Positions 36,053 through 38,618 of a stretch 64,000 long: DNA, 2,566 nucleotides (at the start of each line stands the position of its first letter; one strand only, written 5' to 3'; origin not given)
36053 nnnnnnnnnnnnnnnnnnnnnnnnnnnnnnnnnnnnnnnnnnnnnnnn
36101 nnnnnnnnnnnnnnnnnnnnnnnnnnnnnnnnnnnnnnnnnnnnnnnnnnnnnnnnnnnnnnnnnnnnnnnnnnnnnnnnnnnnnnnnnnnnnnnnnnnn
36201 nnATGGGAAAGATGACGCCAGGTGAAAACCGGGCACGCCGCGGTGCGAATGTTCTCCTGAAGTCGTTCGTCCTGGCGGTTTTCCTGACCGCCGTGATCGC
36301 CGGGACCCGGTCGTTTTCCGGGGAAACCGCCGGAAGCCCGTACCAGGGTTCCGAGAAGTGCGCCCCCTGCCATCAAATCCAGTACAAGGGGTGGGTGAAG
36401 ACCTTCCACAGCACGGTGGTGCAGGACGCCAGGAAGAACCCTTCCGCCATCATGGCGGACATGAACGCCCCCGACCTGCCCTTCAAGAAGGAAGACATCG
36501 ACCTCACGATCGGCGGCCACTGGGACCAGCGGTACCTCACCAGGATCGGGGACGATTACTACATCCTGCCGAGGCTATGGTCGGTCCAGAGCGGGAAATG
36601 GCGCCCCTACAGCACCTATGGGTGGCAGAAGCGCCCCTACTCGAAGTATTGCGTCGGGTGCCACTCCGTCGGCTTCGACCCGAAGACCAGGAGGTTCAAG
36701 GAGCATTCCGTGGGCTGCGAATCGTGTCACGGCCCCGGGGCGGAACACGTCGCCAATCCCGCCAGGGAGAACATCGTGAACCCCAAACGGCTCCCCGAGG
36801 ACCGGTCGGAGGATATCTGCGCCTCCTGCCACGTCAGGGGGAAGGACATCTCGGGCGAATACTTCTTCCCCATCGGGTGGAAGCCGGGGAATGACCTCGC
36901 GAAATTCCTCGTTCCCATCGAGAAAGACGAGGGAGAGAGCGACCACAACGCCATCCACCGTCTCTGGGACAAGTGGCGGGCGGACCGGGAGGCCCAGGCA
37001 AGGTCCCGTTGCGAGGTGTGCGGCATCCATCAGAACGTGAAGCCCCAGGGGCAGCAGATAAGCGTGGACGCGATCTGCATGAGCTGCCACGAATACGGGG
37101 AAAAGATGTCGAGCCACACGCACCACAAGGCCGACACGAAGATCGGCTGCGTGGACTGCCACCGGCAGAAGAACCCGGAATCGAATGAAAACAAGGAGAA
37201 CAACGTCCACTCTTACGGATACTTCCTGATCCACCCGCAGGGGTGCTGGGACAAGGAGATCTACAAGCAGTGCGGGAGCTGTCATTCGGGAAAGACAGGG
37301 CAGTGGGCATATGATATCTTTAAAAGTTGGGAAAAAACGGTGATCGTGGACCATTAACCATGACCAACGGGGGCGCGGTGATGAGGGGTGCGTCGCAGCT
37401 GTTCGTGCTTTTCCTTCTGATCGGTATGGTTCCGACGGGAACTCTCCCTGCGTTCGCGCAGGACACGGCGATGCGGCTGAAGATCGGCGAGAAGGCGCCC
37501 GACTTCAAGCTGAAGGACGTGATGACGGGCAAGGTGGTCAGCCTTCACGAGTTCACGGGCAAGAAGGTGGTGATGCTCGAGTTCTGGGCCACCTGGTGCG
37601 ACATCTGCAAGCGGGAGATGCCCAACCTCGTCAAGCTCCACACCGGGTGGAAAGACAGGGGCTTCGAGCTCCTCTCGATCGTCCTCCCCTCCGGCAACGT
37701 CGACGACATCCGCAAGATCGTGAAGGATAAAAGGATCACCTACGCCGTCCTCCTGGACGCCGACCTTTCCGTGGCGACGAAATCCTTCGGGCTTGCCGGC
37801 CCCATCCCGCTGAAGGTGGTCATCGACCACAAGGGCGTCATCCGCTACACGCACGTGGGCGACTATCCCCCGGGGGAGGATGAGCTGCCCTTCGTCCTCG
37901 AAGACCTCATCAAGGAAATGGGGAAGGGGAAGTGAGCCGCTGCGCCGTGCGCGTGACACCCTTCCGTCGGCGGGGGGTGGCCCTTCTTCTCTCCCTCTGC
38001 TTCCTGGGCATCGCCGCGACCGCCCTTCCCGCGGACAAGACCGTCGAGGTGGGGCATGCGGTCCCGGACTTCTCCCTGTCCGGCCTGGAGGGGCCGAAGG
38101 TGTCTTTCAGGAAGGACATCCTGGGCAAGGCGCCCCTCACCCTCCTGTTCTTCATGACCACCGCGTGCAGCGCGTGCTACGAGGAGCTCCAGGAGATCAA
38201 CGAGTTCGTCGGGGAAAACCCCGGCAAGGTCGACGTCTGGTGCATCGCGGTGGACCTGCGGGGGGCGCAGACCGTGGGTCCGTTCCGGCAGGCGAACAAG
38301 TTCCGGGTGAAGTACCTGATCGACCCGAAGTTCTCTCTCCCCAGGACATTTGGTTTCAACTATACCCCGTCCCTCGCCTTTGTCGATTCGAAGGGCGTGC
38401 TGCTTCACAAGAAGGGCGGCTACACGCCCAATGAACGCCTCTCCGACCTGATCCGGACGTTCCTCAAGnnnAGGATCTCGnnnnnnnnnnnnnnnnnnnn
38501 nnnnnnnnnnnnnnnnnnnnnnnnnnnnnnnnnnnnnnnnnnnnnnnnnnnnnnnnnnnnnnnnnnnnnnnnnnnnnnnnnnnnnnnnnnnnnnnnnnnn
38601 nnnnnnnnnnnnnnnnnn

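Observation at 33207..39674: Duplicated cassette of TlpA-thioredoxin(s) followed by a c554-like multihaem cytochrome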

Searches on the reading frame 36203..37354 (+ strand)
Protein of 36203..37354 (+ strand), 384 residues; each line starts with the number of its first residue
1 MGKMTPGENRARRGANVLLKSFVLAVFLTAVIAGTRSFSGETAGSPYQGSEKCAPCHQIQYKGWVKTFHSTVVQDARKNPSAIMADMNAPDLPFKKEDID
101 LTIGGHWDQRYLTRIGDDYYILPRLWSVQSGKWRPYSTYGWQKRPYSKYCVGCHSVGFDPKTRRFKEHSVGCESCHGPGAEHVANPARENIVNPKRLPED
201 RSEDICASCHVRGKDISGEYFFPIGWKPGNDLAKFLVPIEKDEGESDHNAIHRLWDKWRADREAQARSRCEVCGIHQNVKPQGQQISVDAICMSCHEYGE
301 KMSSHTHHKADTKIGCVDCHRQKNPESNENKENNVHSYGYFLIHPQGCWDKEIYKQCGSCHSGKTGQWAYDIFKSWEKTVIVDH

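Call 4: search_protein_families(library=pfam, proteins=[window:36203-37354:+], max_evalue=0.01)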
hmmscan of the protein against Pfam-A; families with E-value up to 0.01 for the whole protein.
window:36203-37354:+ (384 aa): 6 families
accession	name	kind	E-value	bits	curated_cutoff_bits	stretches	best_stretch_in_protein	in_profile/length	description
PF13435.11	Cytochrome_C554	-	2.2e-10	41.7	20.8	1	147-177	48-84/84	Cytochrome c554 and c-prime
PF14522.11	Cytochrome_C7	-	6.7e-07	29.5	24.8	1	303-366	3-53/67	Cytochrome c7 and related cytochrome c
PF14537.11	Cytochrom_c3_2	-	2.7e-06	28.2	25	1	149-212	8-66/79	Cytochrome c3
PF22113.1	Mtrc-MtrF_II-IV_dom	-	0.00025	21.1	30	0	171-215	122-168/176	Outer membrane cytochrome MtrC/MtrF-like, domains II/IV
PF09699.15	Paired_CXXCH_1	-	0.00088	19.4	20.6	0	171-212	7-38/41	Doubled CXXCH motif (Paired_CXXCH_1)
PF00034.26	Cytochrom_C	-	0.0035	19.1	21.3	0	51-77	10-27/90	Cytochrome c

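Call 6: search_solved_structures(query=window:36203-37354:+, max_evalue=1, show_alignments=1)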
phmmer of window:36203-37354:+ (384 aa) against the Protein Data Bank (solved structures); distinct sequences matched with E-value up to 1: 4.
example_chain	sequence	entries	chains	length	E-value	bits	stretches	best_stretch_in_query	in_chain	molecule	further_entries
6i5b_A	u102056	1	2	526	8.3e-19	71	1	44-234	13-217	Uncharacterized protein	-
1bvb_A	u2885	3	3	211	2.3e-06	30.1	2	44-79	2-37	CYTOCHROME C-554 | CYTOCHROME C554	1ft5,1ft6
6qvm_A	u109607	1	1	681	0.00074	21.8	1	43-323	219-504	Multiheme cytochrome cf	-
4rkm_A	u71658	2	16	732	0.089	14.9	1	46-82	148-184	MccA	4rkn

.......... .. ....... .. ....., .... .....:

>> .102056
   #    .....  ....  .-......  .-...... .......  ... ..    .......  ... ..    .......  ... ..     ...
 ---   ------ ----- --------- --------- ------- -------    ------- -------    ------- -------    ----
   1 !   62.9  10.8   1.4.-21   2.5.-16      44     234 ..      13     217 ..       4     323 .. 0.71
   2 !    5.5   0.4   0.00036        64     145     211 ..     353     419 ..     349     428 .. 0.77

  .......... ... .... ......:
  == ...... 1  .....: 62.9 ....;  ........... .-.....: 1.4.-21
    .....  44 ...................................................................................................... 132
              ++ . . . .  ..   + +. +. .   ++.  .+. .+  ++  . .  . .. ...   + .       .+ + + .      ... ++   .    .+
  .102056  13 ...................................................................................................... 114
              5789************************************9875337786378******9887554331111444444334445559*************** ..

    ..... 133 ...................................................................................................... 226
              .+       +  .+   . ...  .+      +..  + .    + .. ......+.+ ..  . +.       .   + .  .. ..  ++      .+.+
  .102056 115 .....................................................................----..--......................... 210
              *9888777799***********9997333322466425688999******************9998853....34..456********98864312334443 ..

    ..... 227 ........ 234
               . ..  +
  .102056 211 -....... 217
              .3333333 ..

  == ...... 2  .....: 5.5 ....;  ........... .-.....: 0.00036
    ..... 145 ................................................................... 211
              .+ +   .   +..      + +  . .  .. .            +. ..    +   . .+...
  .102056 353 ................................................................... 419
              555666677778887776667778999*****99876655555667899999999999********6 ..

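Call 10: search_protein_families(library=ncbifam, proteins=[window:36203-37354:+], max_evalue=0.01)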
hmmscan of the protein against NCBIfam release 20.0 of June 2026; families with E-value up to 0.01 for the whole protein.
window:36203-37354:+ (384 aa): 7 families
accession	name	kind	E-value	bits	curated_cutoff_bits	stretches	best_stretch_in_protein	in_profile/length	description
NF041028.1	decahem_GSU2203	exception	4.7e-17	62.2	325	2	168-215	66-113/317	GSU2203 family decaheme c-type cytochrome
NF041198.1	UshA_like_PCGU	equivalog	1.1e-13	50.7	275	2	135-215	430-513/519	UshA-like (seleno)protein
NF043010.1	Cyt554_Nsmonas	equivalog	1.6e-08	34.3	400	2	30-79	10-60/238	cytochrome c-550 CycA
TIGR03508.1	decahem_SO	subfamily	1.8e-08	34.2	192.2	1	166-213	31-80/258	DmsE family decaheme c-type cytochrome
TIGR03153.1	cytochr_NrfH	equivalog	0.00052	20.1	134.2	0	286-324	25-63/138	cytochrome c nitrite reductase small subunit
NF047727.1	4hemeCytCCctA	equivalog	0.003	17.7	180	1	264-330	35-97/109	tetraheme c-type cytochrome CctA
NF038038.1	cytoc_DsrJ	equivalog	0.0077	16.5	100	1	276-320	77-121/121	sulfate reduction electron transfer complex DsrMKJOP subunit DsrJ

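Call 100: predict_structure(alignment_id=A6)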
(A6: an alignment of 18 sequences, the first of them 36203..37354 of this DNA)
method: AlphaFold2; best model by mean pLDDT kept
length: 384 residues; sequences in the alignment: 18
mean_pLDDT: 75.1   pTM: 0.67
mean pLDDT of the five models: 75.1, 73.2, 73.0, 70.3, 63.2
residues with pLDDT >= 90: 96; 70-90: 159; 50-70: 57; < 50: 72
segments of 3 or more residues with pLDDT < 50: 1-4, 34-39, 268-297, 322-337, 339-348, 380-384
pLDDT, mean of each block of 10 residues (from residue 1): 50 66 78 51 78 85 78 88 92 93 83 90 85 73 80 89 87 88 90 88 92 95 94 97 98 93 58 39 41 48 74 66 47 45 46 70 85 69 46
secondary structure, 60 per line:
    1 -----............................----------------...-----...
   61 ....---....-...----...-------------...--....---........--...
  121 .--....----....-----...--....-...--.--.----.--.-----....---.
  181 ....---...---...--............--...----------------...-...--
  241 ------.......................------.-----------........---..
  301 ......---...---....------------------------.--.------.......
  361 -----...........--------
elements in order: H6-33 H58-64 H68-71 E73-75 E101-104 E108-115 E118-121 E124-127 E132-135 H146-149 H173-176 H180-184 H199-210 E213-215 E236-238 H247-268 H288-295 H299-306 H316-319 H354-360 H366-376

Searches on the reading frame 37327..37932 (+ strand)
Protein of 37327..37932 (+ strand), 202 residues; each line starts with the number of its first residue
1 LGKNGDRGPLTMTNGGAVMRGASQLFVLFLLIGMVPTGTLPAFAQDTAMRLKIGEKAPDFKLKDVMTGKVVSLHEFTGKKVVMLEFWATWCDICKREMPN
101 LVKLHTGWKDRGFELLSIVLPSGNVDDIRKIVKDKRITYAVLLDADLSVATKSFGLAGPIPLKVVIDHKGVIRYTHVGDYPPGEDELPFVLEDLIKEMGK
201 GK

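Call 4: search_protein_families(library=pfam, proteins=[window:37327-37932:+], max_evalue=0.01)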
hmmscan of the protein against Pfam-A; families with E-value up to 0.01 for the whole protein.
window:37327-37932:+ (202 aa): 4 families
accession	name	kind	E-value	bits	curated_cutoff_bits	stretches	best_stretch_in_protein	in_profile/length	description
PF00578.27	AhpC-TSA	-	5.1e-23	81.8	26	1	53-174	1-123/124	AhpC/TSA family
PF08534.16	Redoxin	-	2e-21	76.7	26.6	1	53-183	2-139/148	Redoxin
PF00085.26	Thioredoxin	-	1.4e-05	25.4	23.5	1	79-137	18-70/103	Thioredoxin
PF13905.12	Thioredoxin_8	-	6.5e-05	23.6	27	1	80-170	2-92/94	Thioredoxin-like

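Call 10: search_protein_families(library=ncbifam, proteins=[window:37327-37932:+], max_evalue=0.01)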
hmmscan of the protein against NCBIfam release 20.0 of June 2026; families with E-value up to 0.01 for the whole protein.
window:37327-37932:+ (202 aa): 17 families
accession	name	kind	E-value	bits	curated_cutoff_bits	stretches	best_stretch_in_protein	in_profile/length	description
NF002854.0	PRK03147.1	subfamily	2.9e-25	89.2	170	1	26-179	12-159/176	thiol-disulfide oxidoreductase ResA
NF041054.1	WAxxUGC_long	equivalog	9e-15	54.8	300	1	54-172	81-194/354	ResA-like WAxxUGC motif-containing protein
NF047696.1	ThlDiSintTplARhiz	equivalog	2.5e-14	53.6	230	1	56-171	76-192/219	thiol:disulfide interchange protein TlpA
TIGR00385.1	dsbE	subfamily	2.4e-11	43.5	123.15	1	53-180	36-158/173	DsbE family thiol:disulfide interchange protein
NF041202.1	StoA_CxxC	exception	3.2e-11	43.4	210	1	56-178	32-150/163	endospore biogenesis thiol-disulfide oxidoreductase StoA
NF011941.0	PRK15412.1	equivalog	4.4e-10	39.4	359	1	52-182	40-165/185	thiol:disulfide interchange protein DsbE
NF040737.1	peroxi_PrxU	equivalog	2.6e-07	30.6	270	1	44-149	29-141/233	thioredoxin-dependent peroxiredoxin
NF006960.0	PRK09437.1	equivalog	5.6e-07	29.6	140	1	50-158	3-107/156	thioredoxin-dependent thiol peroxidase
TIGR02661.1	MauD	equivalog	9.3e-06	25.2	188.6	1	38-174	33-161/189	methylamine dehydrogenase accessory protein MauD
NF009668.0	PRK13189.1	equivalog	2.8e-05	23.5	211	1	48-160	7-121/224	peroxiredoxin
TIGR01068.1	thioredoxin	equivalog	5.7e-05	23.2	96.8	1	77-106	12-41/101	thioredoxin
NF038285.1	deiodinase_rel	hypoth_equivalog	0.00033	20.2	250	1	52-111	177-236/347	deiodinase family protein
NF010625.0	PRK14018.1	equivalog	0.00045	18.8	522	1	76-126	53-103/521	bifunctional peptide-methionine (S)-S-oxide reductase MsrA/peptide-methionine (R)-S-oxide reductase MsrB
NF009669.0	PRK13190.1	equivalog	0.00074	18.8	261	1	49-151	1-105/203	putative peroxiredoxin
NF047697.1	ThioredTrxAClost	equivalog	0.0014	18.7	140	1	78-110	16-48/105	thioredoxin TrxA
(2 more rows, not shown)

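Call 58: search_solved_structures(query=window:37360-37932:+, max_evalue=0.00001)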
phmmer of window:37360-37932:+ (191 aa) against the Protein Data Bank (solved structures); distinct sequences matched with E-value up to 0.00001: 43.
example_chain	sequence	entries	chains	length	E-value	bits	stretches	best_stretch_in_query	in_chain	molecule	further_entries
3kcm_A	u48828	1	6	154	3.5e-18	69.1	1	45-171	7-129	Thioredoxin family protein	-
2l5o_A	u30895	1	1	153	9.7e-18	67.7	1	44-169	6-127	Putative thioredoxin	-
2yp6_A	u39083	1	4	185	5.9e-17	65.1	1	33-112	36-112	THIOREDOXIN FAMILY PROTEIN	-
4hqz_A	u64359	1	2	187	9.1e-17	64.5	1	33-112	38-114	Thioredoxin family protein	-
4nmu_A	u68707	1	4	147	2.1e-16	63.3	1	39-168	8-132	Thiol-disulfide oxidoreductase ResA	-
3gl3_A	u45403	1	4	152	6.1e-15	58.5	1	39-176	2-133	Putative Thiol:disulfide interchange protein DsbE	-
1st9_A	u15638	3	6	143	7.2e-14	55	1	43-161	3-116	Thiol-disulfide oxidoreductase resA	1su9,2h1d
2f9s_A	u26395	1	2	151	8.6e-14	54.8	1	43-161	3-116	Thiol-disulfide oxidoreductase resA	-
2h1b_A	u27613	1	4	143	1.9e-13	53.7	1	43-161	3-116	Thiol-disulfide oxidoreductase resA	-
3c71_A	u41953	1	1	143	1.9e-13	53.6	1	43-161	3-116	Thiol-disulfide oxidoreductase resA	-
3c73_A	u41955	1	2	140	2.5e-13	53.2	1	46-161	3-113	Thiol-disulfide oxidoreductase resA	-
2h19_A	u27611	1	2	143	1.3e-12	50.9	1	43-161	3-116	Thiol-disulfide oxidoreductase resA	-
2h1a_A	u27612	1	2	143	1.3e-12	50.9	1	43-161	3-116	Thiol-disulfide oxidoreductase resA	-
2ls5_A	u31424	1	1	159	1.7e-12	50.6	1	40-165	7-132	Uncharacterized protein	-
3hdc_A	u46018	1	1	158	2.5e-12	50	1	30-167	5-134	Thioredoxin family protein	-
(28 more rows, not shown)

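Call 84: find_homologous_proteins(query=window:37360-37932:+, max_evalue=1e-10)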
Query window:37360-37932:+ (191 aa): 400 proteins with E <= 1e-10 among 658 candidates; the best 120 are listed.
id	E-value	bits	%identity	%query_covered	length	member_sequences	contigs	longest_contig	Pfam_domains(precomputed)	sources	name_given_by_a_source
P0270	1.7e-118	411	100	96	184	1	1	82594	PF00085.27,PF08534.17,PF00578.28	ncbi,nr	ncbi:MAG: TlpA family protein disulfide reductase [Deltaproteobacteria bacterium]|nr:TlpA family pro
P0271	1.4e-95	336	77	96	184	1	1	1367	PF08534.17,PF13905.13,PF00578.28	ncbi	-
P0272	1.2e-93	330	80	96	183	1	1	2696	PF00085.27,PF08534.17,PF00578.28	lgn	-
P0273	1.4e-92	327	79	96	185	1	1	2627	PF00085.27,PF08534.17,PF00578.28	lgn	-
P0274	1.3e-91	323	78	96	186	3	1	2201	PF08534.17,PF13905.13,PF00578.28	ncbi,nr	ncbi:MAG TPA: TlpA disulfide reductase family protein [Candidatus Methylomirabilis sp.]|nr:TlpA disu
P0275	2.3e-91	323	78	96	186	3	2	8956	PF08534.17,PF00578.28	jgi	-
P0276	2.4e-91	323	78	96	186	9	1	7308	PF08534.17,PF13905.13,PF00578.28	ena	-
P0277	2.5e-91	322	84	83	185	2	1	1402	PF00085.27,PF08534.17,PF13905.13,PF00578.28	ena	-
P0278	4.2e-91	322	77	96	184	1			PF00085.27,PF08534.17,PF00578.28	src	-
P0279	4.3e-91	322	81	92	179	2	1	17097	PF08534.17,PF13905.13,PF00578.28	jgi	jgi:peroxiredoxin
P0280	7.1e-91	321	80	88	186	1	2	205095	PF08534.17,PF13905.13,PF00578.28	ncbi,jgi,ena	ncbi:MAG: TlpA disulfide reductase family protein [bacterium]|jgi:peroxiredoxin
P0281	8.4e-91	321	77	96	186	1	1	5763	PF00085.27,PF08534.17,PF00578.28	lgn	-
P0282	9.5e-91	321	86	83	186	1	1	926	PF00085.27,PF08534.17,PF13905.13,PF00578.28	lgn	-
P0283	1.4e-90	320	85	83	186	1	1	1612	PF00085.27,PF08534.17,PF13905.13,PF00578.28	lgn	-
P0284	1.6e-90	320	78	96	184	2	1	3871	PF08534.17,PF13905.13,PF00578.28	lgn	-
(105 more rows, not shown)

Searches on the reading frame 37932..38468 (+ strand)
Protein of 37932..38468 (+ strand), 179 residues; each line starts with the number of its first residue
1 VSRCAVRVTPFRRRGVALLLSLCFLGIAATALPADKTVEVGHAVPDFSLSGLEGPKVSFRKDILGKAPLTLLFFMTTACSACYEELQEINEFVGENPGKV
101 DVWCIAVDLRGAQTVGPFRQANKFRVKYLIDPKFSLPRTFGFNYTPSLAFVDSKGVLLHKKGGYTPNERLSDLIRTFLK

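Call 4: search_protein_families(library=pfam, proteins=[window:37932-38468:+], max_evalue=0.01)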
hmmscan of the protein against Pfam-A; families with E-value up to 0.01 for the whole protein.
window:37932-38468:+ (179 aa): 3 families
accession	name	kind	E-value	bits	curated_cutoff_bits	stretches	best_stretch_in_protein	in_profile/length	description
PF00578.27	AhpC-TSA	-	5e-12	46.3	26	1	40-158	1-122/124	AhpC/TSA family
PF08534.16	Redoxin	-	3.5e-10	40.3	26.6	1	40-167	2-138/148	Redoxin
PF13098.12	Thioredoxin_2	-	4.7e-06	27.3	27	1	69-173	7-103/104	Thioredoxin-like domain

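Call 10: search_protein_families(library=ncbifam, proteins=[window:37932-38468:+], max_evalue=0.01)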
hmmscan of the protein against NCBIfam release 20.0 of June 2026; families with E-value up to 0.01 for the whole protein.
window:37932-38468:+ (179 aa): 6 families
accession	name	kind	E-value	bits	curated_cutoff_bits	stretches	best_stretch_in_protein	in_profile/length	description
NF002854.0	PRK03147.1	subfamily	1.1e-08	35.2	170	1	25-174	23-169/176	thiol-disulfide oxidoreductase ResA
NF041202.1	StoA_CxxC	exception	3e-07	30.4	210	1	22-165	10-152/163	endospore biogenesis thiol-disulfide oxidoreductase StoA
TIGR00385.1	dsbE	subfamily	1.7e-06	27.8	123.15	1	40-172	36-165/173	DsbE family thiol:disulfide interchange protein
NF041054.1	WAxxUGC_long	equivalog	5.6e-05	22.6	300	1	43-161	83-198/354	ResA-like WAxxUGC motif-containing protein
NF011941.0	PRK15412.1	equivalog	6.4e-05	22.6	359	1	38-163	39-161/185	thiol:disulfide interchange protein DsbE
NF040769.1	SelL_rel_redox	subfamily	0.0028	17.3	120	1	44-153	3-111/173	SelL-related redox protein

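Call 78: search_solved_structures(query=window:37932-38468:+, max_evalue=0.001)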
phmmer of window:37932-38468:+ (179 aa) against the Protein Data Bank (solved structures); distinct sequences matched with E-value up to 0.001: 12.
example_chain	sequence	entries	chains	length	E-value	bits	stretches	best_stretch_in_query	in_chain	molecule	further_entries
2m72_A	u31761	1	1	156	3.9e-10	42.6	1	44-168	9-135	Uncharacterized thioredoxin-like protein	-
4hqs_A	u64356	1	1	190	8.7e-08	35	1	34-170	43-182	Thioredoxin family protein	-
3kcm_A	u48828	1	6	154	1.3e-07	34.4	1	43-163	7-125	Thioredoxin family protein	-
4evm_A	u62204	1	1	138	5.9e-07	32.2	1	44-170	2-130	Thioredoxin family protein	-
4nmu_A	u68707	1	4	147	8.2e-07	31.8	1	35-173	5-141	Thiol-disulfide oxidoreductase ResA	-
3erw_A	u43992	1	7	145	1.1e-05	28.1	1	43-170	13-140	Sporulation thiol-disulfide oxidoreductase A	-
2yp6_A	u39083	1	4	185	8.3e-05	25.3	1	37-157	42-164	THIOREDOXIN FAMILY PROTEIN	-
4hqz_A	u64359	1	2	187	9.1e-05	25.1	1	37-157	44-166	Thioredoxin family protein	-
8t4c_A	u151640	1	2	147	0.00011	24.8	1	40-132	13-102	Thioredoxin oxidoreductase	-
3hdc_A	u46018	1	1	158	0.00016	24.3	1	37-161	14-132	Thioredoxin family protein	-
3gl3_A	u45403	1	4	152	0.00022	23.9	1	38-169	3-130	Putative Thiol:disulfide interchange protein DsbE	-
2b5x_A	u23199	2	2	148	0.00055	22.6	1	60-167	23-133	YkuV protein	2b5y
